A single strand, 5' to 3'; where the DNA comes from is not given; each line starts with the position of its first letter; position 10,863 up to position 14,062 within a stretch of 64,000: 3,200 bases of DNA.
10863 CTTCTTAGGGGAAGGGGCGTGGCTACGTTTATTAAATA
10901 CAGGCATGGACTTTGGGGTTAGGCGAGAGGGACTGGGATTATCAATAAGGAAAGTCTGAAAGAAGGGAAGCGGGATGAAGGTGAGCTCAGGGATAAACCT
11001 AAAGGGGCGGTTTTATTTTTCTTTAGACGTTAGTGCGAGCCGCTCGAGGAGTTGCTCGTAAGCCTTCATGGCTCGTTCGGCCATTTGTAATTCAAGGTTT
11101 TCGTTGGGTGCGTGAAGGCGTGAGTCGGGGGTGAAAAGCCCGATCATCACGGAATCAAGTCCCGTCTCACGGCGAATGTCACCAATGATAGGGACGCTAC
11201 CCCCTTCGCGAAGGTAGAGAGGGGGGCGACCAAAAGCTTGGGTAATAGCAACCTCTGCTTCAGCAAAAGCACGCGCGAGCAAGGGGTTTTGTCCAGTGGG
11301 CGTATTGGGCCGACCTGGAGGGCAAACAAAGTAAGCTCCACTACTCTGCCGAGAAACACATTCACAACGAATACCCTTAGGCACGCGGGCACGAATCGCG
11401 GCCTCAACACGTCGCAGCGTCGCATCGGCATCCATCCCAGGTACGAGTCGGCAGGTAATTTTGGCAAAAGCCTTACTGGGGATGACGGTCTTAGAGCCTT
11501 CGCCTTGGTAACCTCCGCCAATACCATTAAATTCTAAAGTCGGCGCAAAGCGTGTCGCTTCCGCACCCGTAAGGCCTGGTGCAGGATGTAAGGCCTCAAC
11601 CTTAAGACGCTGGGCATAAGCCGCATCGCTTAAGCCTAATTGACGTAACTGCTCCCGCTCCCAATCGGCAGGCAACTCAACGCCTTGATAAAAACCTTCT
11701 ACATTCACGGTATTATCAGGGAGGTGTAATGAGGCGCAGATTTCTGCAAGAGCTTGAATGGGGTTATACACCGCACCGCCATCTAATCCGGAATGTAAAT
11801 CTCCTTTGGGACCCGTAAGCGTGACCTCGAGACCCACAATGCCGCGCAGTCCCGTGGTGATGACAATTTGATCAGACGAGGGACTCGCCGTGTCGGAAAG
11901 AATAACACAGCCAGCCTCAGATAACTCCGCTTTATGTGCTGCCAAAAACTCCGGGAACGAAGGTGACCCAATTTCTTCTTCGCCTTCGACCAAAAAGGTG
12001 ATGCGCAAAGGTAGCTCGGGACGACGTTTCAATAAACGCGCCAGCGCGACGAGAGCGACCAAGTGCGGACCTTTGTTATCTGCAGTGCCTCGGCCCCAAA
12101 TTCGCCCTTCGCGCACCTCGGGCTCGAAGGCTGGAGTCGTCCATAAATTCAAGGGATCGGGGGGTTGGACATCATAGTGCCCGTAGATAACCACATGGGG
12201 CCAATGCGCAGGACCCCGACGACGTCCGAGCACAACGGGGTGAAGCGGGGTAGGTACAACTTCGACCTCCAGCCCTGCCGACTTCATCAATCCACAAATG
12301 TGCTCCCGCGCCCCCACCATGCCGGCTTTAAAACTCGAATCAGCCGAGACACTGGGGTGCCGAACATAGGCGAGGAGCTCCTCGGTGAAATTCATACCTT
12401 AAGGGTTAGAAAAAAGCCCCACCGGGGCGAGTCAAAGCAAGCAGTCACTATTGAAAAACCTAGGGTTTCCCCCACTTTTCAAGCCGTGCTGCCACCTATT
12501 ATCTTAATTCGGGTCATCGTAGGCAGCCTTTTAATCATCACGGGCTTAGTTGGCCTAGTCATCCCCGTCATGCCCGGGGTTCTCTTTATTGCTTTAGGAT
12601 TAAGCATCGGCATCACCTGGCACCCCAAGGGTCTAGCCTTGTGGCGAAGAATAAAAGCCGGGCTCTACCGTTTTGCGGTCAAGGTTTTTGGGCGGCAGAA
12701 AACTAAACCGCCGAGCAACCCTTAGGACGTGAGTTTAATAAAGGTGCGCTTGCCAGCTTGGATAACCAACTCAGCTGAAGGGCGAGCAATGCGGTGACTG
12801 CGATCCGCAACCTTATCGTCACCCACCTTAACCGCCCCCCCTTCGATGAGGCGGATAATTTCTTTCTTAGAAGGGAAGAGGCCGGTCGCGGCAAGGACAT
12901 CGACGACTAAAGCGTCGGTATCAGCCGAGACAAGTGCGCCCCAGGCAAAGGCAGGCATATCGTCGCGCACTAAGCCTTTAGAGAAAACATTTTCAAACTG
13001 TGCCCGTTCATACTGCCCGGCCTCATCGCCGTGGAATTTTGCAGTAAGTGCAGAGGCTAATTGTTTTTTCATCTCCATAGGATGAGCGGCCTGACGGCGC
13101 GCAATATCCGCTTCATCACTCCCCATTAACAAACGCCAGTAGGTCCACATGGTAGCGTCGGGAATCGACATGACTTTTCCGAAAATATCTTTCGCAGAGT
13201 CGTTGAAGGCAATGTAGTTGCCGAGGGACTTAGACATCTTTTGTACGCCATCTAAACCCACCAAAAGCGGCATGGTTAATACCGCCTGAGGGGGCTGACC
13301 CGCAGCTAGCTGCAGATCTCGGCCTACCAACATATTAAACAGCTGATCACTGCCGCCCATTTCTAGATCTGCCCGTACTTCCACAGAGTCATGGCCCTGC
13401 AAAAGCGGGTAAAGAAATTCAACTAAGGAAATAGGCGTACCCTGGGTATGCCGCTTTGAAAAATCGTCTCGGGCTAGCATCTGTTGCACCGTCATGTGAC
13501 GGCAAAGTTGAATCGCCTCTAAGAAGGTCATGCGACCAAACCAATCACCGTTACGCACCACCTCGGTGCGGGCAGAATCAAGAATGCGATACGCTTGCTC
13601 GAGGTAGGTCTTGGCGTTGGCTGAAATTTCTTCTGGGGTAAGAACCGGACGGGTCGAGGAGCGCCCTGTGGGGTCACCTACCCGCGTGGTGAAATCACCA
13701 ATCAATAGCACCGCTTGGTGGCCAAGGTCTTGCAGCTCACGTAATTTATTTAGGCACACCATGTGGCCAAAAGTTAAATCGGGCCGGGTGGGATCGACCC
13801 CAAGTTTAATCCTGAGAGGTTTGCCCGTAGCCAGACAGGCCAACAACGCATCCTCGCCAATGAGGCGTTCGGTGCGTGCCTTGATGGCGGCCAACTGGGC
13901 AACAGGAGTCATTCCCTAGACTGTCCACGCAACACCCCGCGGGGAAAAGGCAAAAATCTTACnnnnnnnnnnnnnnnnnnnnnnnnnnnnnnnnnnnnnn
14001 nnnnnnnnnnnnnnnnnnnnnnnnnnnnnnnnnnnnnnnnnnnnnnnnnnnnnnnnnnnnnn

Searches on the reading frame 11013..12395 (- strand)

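Call 10: search_protein_families(library=ncbifam, proteins=[window:11013-12395:-], max_evalue=0.00001)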
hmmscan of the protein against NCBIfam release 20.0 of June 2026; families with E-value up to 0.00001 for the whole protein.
window:11013-12395:- (460 aa): 37 families (the best 25 are shown)
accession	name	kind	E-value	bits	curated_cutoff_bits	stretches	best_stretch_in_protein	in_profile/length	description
NF006053.0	PRK08201.1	equivalog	6.8e-115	384.6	441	1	5-454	18-454/458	dipeptidase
NF006579.0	PRK09104.1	subfamily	2.1e-108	363.3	327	1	5-454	22-463/465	hypothetical protein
NF005914.0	PRK07907.1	subfamily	5.3e-69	233.2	300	1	5-454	22-454/456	hypothetical protein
NF005034.0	PRK06446.1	subfamily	4.1e-65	220.3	369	1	5-453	6-433/436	hypothetical protein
NF005478.0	PRK07079.1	subfamily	1.9e-36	126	330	1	3-454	19-455/469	hypothetical protein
NF006399.0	PRK08651.1-2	equivalog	1.3e-21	77.2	381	1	5-219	8-209/405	succinyl-diaminopimelate desuccinylase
NF009557.0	PRK13009.1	equivalog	8.5e-21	74.5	284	1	29-224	25-216/377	succinyl-diaminopimelate desuccinylase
TIGR01910.1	DapE-ArgE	subfamily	2.9e-19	69.5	217.6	1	32-219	26-208/373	ArgE/DapE family deacylase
NF005710.0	PRK07522.1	subfamily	5.6e-19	68.5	412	1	62-224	65-217/391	acetylornithine deacetylase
TIGR01246.1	dapE_proteo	equivalog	1.2e-17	64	361.8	1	28-221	20-209/370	succinyl-diaminopimelate desuccinylase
NF005913.0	PRK07906.1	subfamily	6.5e-17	61.3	382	1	25-338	39-341/442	hypothetical protein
TIGR01887.1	dipeptidaselike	subfamily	1.1e-16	61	207.95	1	21-248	28-241/447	Sapep family Mn(2+)-dependent dipeptidase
NF010589.0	PRK13983.1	equivalog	4.2e-16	58.9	333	1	66-195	86-214/409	M20 family metallo-hydrolase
NF006400.0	PRK08651.1-3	equivalog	3.2e-14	52.5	374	1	64-197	82-208/410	succinyl-diaminopimelate desuccinylase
NF005542.0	PRK07205.1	subfamily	2.2e-13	49.8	602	1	69-141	79-151/444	M20 family metallopeptidase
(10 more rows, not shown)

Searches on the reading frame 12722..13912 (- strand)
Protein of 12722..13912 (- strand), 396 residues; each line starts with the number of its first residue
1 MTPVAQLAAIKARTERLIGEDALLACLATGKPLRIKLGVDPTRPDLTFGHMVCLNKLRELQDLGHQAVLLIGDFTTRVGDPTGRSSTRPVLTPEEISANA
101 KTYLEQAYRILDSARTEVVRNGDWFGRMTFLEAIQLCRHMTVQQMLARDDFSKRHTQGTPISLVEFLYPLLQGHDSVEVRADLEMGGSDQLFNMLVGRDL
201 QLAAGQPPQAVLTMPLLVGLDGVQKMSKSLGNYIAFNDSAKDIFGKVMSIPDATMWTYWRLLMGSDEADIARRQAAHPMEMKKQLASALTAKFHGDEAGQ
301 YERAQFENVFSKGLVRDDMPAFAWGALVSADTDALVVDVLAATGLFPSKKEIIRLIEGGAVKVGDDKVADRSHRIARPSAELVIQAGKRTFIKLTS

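Call 10: search_protein_families(library=ncbifam, proteins=[window:12722-13912:-], max_evalue=0.00001)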
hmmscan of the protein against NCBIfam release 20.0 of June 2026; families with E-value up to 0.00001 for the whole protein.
window:12722-13912:- (396 aa): 3 families
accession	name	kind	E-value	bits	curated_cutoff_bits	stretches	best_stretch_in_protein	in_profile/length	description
TIGR00234.1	tyrS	equivalog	3.2e-97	326.2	113.8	1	7-395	7-404/406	tyrosine--tRNA ligase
NF006330.0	PRK08560.1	equivalog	5.7e-20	71.6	220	1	6-248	6-246/342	tyrosine--tRNA ligase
TIGR00233.1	trpS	equivalog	7.7e-06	25.4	176.75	0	132-250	92-218/328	tryptophan--tRNA ligase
